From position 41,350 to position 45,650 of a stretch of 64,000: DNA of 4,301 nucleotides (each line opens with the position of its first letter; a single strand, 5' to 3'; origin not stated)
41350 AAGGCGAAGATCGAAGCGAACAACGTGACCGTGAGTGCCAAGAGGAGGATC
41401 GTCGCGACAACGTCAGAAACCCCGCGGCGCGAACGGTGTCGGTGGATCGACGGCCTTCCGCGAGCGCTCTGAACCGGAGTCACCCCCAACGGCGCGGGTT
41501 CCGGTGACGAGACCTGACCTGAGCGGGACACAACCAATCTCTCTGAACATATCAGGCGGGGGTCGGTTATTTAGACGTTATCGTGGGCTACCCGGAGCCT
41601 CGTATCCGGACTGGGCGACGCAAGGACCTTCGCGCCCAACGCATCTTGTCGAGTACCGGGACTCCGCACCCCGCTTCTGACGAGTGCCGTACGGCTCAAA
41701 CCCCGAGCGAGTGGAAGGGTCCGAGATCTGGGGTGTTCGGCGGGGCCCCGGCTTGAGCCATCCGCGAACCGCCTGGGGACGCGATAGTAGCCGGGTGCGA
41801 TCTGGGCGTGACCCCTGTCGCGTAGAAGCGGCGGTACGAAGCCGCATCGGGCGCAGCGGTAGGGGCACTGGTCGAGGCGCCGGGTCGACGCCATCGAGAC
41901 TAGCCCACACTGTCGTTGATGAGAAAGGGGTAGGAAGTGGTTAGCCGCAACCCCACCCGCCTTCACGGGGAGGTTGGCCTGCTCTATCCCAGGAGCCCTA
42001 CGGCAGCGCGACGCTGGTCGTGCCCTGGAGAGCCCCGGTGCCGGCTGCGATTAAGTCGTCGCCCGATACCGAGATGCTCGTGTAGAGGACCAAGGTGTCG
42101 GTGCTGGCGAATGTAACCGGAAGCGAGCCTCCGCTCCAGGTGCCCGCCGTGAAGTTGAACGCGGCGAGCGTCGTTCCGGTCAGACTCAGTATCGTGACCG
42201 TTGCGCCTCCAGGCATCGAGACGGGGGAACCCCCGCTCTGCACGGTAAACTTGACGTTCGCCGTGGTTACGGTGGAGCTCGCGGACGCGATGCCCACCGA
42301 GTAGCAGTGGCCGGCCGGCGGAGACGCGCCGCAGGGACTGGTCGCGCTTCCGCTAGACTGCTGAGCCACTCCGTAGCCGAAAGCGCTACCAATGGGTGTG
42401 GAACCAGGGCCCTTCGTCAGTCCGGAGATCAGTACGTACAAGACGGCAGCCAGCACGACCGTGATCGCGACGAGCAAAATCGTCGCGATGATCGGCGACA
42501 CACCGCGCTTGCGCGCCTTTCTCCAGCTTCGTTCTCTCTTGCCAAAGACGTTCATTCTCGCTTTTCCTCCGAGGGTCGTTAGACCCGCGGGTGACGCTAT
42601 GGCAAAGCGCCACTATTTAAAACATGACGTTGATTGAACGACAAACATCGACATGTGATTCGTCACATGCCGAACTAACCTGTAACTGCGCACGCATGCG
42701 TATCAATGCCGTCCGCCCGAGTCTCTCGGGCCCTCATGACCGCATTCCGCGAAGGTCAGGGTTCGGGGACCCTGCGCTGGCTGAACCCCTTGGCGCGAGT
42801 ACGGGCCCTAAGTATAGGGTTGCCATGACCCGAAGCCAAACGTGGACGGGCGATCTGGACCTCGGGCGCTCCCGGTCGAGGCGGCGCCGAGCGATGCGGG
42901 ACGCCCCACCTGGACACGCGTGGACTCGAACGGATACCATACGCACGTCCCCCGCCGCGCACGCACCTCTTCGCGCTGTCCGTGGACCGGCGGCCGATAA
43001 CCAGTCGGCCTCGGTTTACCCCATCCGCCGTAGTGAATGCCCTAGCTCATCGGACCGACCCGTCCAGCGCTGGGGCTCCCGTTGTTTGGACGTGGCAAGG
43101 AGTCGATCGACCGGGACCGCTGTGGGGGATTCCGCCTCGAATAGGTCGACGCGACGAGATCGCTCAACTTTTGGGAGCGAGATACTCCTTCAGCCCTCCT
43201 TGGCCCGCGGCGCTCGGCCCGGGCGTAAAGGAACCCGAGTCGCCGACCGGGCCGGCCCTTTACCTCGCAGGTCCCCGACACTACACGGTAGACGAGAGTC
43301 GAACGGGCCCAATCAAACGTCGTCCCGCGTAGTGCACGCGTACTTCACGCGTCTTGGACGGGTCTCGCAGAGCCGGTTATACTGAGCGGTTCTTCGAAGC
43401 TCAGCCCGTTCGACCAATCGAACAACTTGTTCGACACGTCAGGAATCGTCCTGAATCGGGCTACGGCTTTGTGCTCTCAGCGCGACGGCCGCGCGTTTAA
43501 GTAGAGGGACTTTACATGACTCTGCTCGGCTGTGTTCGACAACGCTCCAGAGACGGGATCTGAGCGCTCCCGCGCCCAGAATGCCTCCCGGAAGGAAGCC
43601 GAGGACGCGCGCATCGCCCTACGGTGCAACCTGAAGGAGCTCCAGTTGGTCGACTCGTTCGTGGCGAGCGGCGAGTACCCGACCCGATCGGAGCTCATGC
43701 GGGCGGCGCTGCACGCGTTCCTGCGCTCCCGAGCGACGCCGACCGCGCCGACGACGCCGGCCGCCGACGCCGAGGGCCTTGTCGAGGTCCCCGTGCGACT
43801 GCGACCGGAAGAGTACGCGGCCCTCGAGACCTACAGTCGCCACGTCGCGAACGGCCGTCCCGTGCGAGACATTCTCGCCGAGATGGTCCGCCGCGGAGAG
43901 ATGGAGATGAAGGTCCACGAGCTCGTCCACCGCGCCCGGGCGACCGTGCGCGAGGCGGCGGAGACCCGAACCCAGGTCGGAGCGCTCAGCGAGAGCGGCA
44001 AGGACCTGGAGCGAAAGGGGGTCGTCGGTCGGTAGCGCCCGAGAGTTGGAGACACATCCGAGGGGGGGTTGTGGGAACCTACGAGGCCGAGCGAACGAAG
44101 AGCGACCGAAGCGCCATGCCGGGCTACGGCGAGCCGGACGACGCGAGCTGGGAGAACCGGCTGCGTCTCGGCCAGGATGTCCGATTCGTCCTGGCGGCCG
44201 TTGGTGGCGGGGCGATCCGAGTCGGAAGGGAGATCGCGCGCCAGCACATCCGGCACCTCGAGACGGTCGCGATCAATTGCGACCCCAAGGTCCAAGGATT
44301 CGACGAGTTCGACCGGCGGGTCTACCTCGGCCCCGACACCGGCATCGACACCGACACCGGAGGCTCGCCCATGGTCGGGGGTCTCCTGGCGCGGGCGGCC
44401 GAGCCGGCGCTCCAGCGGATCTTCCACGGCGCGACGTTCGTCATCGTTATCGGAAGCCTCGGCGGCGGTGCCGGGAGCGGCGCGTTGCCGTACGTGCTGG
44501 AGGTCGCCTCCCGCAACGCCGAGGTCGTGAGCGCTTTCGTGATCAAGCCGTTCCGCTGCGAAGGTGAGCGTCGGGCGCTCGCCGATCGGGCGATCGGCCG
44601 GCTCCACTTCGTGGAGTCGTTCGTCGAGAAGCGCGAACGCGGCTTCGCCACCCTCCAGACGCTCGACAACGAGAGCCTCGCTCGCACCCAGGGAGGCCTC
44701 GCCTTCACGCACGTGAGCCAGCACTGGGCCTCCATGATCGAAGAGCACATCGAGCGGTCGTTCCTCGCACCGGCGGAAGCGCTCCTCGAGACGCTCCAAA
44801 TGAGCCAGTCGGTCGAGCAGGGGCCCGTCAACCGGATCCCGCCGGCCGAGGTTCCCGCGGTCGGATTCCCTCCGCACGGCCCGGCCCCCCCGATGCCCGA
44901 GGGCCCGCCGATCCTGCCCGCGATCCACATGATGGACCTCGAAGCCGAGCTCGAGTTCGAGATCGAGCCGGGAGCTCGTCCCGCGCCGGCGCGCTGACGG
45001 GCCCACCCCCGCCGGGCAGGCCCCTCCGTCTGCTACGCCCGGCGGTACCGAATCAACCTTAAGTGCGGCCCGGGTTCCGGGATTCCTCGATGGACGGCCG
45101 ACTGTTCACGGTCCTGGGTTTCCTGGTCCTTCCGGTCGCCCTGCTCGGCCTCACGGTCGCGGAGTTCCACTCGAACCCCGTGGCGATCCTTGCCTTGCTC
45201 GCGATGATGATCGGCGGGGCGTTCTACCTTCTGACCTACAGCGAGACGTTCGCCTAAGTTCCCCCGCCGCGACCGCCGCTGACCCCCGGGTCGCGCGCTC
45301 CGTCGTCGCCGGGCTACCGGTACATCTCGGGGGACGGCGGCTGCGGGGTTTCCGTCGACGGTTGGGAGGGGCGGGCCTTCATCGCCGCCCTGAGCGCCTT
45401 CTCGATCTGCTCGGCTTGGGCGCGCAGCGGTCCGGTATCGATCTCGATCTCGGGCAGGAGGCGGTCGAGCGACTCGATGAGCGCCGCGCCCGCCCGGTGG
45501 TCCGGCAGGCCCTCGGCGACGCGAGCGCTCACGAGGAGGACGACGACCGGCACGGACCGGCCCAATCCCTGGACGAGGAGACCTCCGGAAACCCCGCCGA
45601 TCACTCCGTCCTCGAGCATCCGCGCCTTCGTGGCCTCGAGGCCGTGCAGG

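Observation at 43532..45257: Cassette of a tandem-RHH DNA-binding protein, an FtsZ-family GTPase reduced to its N-terminal domain, and a tiny membrane protein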

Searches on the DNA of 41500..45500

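Call 54: search_rna_families(source=window, start=41500, end=45500, threshold=evalue, max_evalue=0.1)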
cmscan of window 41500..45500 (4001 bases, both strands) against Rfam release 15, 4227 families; matches with E-value up to 0.1: 0.
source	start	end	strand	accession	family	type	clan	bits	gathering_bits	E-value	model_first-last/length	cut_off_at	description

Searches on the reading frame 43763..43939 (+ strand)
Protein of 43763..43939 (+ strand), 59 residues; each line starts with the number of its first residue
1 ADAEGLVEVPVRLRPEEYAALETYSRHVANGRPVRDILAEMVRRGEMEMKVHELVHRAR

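Call 64: search_protein_families(library=pfam, proteins=[window:43763-43939:+], max_evalue=5)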
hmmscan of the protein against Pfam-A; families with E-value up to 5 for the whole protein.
window:43763-43939:+ (59 aa): 2 families
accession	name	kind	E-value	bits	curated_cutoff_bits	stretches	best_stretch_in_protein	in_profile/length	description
PF12860.13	PAS_7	-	0.072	13.7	27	1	18-57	24-65/115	PAS fold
PF17866.7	AAA_lid_6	-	0.13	12.8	24.3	1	26-44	18-36/60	AAA lid domain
